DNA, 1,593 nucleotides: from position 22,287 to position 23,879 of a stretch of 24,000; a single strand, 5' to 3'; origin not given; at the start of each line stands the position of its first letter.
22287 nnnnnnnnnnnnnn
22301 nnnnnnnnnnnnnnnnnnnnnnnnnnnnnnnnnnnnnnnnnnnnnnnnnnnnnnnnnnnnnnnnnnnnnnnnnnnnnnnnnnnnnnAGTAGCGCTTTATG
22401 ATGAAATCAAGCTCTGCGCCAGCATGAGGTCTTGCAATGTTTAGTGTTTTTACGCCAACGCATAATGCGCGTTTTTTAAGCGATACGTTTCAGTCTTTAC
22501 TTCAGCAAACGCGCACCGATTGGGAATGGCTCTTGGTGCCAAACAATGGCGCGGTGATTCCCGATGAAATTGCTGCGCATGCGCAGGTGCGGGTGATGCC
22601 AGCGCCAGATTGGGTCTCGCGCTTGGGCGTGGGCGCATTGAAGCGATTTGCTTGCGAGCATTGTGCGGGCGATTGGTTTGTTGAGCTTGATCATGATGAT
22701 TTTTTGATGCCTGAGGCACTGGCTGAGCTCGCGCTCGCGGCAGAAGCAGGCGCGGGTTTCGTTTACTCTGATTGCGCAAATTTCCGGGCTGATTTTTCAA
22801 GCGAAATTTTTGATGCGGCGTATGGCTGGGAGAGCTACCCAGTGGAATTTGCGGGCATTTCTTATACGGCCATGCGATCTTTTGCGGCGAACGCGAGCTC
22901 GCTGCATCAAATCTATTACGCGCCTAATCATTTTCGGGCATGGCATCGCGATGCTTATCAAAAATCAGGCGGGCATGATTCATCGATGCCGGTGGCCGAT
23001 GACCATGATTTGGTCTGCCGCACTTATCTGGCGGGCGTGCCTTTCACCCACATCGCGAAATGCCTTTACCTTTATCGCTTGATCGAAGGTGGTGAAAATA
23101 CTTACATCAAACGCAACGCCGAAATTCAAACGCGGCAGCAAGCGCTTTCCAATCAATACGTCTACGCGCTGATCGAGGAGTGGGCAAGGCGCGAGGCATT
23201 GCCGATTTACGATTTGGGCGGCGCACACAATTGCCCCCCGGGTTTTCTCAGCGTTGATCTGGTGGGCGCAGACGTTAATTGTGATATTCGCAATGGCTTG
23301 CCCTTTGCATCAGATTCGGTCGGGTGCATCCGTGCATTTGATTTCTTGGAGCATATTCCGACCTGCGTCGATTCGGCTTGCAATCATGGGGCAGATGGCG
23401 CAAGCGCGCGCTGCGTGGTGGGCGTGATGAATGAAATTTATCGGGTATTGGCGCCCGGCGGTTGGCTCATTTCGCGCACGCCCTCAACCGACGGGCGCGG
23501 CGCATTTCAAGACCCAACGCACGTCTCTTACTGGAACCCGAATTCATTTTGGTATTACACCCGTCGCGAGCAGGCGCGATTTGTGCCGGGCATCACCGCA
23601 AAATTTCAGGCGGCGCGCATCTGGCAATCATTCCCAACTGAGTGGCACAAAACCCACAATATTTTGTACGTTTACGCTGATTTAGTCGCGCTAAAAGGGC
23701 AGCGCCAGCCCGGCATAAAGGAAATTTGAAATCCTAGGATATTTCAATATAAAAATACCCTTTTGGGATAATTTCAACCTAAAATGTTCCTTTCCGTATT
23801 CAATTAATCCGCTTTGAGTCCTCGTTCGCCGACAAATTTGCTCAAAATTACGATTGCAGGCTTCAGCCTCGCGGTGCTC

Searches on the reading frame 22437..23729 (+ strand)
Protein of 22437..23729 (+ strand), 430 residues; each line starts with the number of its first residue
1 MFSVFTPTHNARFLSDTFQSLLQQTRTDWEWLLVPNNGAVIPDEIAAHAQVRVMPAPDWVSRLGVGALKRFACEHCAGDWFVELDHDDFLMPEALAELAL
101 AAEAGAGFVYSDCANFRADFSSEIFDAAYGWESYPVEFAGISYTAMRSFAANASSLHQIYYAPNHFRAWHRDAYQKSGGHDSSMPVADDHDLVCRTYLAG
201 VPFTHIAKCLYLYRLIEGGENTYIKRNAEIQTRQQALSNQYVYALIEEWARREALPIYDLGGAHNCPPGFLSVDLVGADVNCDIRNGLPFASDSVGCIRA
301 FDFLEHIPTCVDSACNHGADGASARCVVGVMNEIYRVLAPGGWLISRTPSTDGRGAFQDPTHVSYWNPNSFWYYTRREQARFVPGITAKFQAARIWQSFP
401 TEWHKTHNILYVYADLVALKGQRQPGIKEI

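Call 18: search_protein_families(library=pfam, proteins=[window:22437-23726:+], max_evalue=0.001)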
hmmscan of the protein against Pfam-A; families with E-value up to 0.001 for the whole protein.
window:22437-23726:+ (430 aa): 1 family
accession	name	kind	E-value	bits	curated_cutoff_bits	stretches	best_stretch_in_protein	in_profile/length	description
PF00535.33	Glycos_transf_2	-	9.5e-11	42.4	23.3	1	3-122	1-124/168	Glycosyl transferase family 2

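Call 58: find_encoding_contigs(protein=window:22437-23729:+, flank=10000, max_places=2)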
Protein window:22437-23729:+ (430 aa): 2 contigs read that carry it; 2 places shown.
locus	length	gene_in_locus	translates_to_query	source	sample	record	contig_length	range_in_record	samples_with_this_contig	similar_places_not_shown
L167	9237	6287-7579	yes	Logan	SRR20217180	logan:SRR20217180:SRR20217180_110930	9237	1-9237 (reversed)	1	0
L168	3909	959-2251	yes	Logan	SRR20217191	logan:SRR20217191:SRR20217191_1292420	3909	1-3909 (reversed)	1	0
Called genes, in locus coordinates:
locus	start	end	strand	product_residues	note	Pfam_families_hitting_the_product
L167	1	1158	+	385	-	?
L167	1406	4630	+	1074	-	PF18470:Cas9_a, PF13395:HNH_4, PF18541:RuvC_III, PF22702:Cas9_RuvC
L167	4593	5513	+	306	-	PF01867:Cas_Cas1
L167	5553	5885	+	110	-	PF09827:CRISPR_Cas2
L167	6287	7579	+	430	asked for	PF00535:Glycos_transf_2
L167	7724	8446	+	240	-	-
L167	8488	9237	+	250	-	?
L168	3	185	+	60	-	?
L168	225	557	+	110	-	PF09827:CRISPR_Cas2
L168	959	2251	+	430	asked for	PF00535:Glycos_transf_2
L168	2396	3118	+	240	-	-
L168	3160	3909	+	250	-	?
